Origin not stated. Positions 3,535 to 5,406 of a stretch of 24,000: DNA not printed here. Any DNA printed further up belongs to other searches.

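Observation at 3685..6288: Two-gene module: HEAT-repeat/coiled-coil/TM protein followed by an Apea-like HEPN protein, in an accessory island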

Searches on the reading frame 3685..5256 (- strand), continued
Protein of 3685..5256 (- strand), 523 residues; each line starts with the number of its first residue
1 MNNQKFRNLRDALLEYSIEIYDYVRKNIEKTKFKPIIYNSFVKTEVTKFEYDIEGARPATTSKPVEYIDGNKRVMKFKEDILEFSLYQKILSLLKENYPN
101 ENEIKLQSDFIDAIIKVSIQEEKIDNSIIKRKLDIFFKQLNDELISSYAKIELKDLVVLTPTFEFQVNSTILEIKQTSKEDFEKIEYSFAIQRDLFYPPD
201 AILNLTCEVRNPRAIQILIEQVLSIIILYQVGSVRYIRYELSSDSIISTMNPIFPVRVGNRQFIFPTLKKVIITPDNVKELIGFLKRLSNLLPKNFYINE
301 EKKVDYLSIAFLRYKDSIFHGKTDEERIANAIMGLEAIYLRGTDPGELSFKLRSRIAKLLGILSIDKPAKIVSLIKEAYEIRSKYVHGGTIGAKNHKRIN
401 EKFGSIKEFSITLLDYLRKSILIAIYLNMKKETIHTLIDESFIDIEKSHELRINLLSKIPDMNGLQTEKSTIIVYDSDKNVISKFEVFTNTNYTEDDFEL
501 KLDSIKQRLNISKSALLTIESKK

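Call 71: search_protein_families(library=ncbifam, proteins=[P0008, P0016, P0050, P0090, P0121, P0143], max_evalue=1)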
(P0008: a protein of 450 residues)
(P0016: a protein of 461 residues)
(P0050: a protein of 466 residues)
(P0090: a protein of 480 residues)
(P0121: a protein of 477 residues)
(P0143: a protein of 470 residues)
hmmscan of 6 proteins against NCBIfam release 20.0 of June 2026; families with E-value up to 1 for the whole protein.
P0008 (450 aa): 1 family
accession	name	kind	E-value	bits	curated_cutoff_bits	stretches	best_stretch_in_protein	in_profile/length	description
NF003576.0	PRK05248.1-3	equivalog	0.13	12.3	180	1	117-163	27-74/120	hypothetical protein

P0016 (461 aa): 0 families

P0050 (466 aa): 0 families

P0090 (480 aa): 0 families

P0121 (477 aa): 1 family
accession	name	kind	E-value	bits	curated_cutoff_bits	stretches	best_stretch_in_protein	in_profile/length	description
NF007836.1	PRK10548.1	equivalog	0.21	12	116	1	317-363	62-106/110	flagella biosynthesis regulatory protein FliT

P0143 (470 aa): 0 families

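Call 73: find_encoding_contigs(protein=P0001, flank=10000, max_places=3)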
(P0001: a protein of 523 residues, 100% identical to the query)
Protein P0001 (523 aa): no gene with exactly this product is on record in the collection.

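Call 77: find_encoding_contigs(protein=P0010, flank=8000, max_places=4)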
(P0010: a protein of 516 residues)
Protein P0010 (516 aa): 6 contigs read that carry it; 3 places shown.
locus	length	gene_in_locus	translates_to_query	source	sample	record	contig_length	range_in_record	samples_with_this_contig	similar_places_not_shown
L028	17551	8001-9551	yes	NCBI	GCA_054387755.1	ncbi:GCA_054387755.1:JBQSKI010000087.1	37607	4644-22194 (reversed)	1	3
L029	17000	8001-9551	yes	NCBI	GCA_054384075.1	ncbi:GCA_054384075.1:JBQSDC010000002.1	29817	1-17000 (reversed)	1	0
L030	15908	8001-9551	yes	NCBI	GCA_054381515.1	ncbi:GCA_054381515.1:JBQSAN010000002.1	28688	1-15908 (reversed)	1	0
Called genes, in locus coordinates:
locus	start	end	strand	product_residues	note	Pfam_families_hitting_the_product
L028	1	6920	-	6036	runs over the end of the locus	-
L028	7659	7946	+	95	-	-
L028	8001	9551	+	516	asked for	-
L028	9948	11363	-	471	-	PF04055:Radical_SAM, PF13353:Fer4_12 (weak)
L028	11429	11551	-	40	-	-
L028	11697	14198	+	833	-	-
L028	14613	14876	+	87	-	-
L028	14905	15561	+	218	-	-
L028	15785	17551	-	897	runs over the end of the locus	PF00082:Peptidase_S8, PF18884:TSP3_bac (weak)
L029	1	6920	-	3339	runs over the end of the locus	-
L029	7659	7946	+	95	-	-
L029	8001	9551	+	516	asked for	-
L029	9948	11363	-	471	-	PF04055:Radical_SAM, PF13353:Fer4_12 (weak)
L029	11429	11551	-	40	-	-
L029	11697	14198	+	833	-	-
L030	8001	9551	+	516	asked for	-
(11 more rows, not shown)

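Call 82: search_protein_families(library=padloc, proteins=[P0004, P0008, P0016, P0050, P0090, P0121], max_evalue=10)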
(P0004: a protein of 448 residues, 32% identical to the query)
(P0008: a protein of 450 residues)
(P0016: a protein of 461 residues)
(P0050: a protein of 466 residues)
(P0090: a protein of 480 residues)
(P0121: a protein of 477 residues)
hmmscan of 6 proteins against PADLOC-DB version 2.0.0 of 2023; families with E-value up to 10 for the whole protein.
P0004 (448 aa): 1 family
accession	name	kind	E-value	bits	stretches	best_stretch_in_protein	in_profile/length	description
PDLC01843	CARF2--CARF_HEPN_CSX20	-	0.0032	14.4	1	316-433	289-407/498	-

P0008 (450 aa): 1 family
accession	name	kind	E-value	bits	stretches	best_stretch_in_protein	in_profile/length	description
PDLC01576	Csm2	-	0.18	10.4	1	6-48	5-43/87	CAS-III-A; effector_SS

P0016 (461 aa): 0 families

P0050 (466 aa): 0 families

P0090 (480 aa): 0 families

P0121 (477 aa): 0 families

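Call 89: find_related_loci(query=A3, collection=viral_contigs, flank=5000)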
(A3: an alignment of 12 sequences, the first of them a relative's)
Query A3 (523 aa) in viral_contigs; peptide patterns used: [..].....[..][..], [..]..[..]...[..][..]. (x = any residue, [..] = any of these).
61 stretches matched a pattern; 3 encode a relative of the query (tblastn E <= 1e-3); 3 distinct loci.
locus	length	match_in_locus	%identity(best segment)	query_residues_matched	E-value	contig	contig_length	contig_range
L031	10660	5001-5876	28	150-444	3e-19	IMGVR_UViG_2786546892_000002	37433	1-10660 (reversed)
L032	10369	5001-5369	27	264-391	2e-6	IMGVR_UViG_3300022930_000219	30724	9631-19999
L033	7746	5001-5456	24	227-394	4e-5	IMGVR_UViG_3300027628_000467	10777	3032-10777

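Call 106: find_encoding_contigs(protein=P0008, flank=6000, max_places=2)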
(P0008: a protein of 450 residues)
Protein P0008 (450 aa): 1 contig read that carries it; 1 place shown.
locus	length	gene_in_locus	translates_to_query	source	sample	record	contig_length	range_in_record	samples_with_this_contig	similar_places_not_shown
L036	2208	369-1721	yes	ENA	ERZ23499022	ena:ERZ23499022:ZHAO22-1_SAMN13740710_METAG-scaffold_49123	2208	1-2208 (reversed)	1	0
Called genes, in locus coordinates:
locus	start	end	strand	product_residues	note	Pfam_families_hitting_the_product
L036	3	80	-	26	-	?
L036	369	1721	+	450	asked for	-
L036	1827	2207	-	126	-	?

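Call 107: find_encoding_contigs(protein=P0050, flank=6000, max_places=2)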
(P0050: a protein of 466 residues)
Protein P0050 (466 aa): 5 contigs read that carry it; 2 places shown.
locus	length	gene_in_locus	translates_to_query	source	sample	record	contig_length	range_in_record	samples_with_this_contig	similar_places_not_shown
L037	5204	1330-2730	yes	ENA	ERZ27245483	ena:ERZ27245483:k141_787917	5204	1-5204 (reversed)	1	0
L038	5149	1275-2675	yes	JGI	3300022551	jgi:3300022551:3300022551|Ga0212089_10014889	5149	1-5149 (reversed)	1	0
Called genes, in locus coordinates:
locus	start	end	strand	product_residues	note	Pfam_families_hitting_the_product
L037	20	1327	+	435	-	-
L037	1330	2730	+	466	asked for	-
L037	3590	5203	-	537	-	?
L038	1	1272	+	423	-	?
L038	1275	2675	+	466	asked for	-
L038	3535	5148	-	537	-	?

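Call 108: find_encoding_contigs(protein=P0121, flank=6000, max_places=2)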
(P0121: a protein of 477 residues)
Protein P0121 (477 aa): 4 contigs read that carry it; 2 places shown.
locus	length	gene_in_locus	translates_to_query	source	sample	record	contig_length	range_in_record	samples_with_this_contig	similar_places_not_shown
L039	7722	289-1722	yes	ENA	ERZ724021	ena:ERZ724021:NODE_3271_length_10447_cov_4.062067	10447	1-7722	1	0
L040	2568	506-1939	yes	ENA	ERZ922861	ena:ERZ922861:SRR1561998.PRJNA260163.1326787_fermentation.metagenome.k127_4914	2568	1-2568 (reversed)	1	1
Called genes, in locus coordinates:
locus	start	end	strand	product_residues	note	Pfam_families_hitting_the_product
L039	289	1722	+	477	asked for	-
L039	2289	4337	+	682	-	PF02463:SMC_N (weak), PF11398:DUF2813, PF13175:AAA_15, PF13476:AAA_23, PF13304:AAA_21 (weak), PF20469:OLD-like_TOPRIM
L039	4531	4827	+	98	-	-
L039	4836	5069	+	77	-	PF21120:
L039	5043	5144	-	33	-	-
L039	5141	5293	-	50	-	-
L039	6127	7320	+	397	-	PF00149:Metallophos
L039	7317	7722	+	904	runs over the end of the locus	PF02463:SMC_N (weak), PF13175:AAA_15, PF13476:AAA_23, PF13514:AAA_27 (weak), PF13555:AAA_29 (weak)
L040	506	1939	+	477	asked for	-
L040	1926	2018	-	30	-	-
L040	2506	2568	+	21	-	?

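Call 110: fold_search(model_id=the predicted structure, library=viral)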
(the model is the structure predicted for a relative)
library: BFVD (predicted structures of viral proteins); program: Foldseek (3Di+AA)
matches with E <= 10: 307; with E <= 0.001: 0
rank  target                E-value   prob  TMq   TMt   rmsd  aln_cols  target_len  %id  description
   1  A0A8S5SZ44            1.6e-01  0.04  0.09  0.09  25.3       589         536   10  Replication associated protein [Microviridae sp. ctZPT1]
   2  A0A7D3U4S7            2.5e-01  0.05  0.09  0.08  24.6       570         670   11  (no name in the UniProt tables at hand)
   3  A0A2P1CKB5            4.5e-01  0.35  0.11  0.21  12.4       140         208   14  Uncharacterized protein [Microbacterium phage Casey]
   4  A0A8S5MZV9            5.0e-01  0.16  0.07  0.26  18.1       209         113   10  Uncharacterized protein [Siphoviridae sp. ct43U4]
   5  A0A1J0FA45            5.5e-01  0.28  0.09  0.25  16.4       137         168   13  (no name in the UniProt tables at hand)
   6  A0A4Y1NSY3            5.7e-01  0.08  0.11  0.09  21.6       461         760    8  (no name in the UniProt tables at hand)
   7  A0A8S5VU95            6.0e-01  0.04  0.09  0.09  24.8       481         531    9  Uncharacterized protein [Ackermannviridae sp.]
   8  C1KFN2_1              6.6e-01  0.08  0.11  0.06  26.8       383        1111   10  Putative tail fibre protein [Lactobacillus phage Lb338-1]
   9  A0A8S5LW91            6.6e-01  0.06  0.10  0.15  20.8       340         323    9  Antibody light chain protein (Fragment) [Myoviridae sp. cto1k8]
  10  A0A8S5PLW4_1          7.2e-01  0.03  0.08  0.06  33.0       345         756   11  Prophage tail endopeptidase domain-containing protein [Siphoviridae sp. ctRcp9]
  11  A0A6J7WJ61            7.2e-01  0.02  0.08  0.05  57.2       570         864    7  PA14 domain containing protein [uncultured Caudovirales phage]
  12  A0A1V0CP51            7.5e-01  0.10  0.13  0.18  18.1       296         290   11  (no name in the UniProt tables at hand)
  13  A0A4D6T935            9.5e-01  0.14  0.08  0.20  24.7       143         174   13  Uncharacterized protein [Microbacterium phage Greys]
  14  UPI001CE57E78         9.9e-01  0.07  0.09  0.13  18.1       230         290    9  (no name look-up for this kind of identifier)
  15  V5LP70                1.1e+00  0.07  0.08  0.11  19.4       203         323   15  (no name in the UniProt tables at hand)
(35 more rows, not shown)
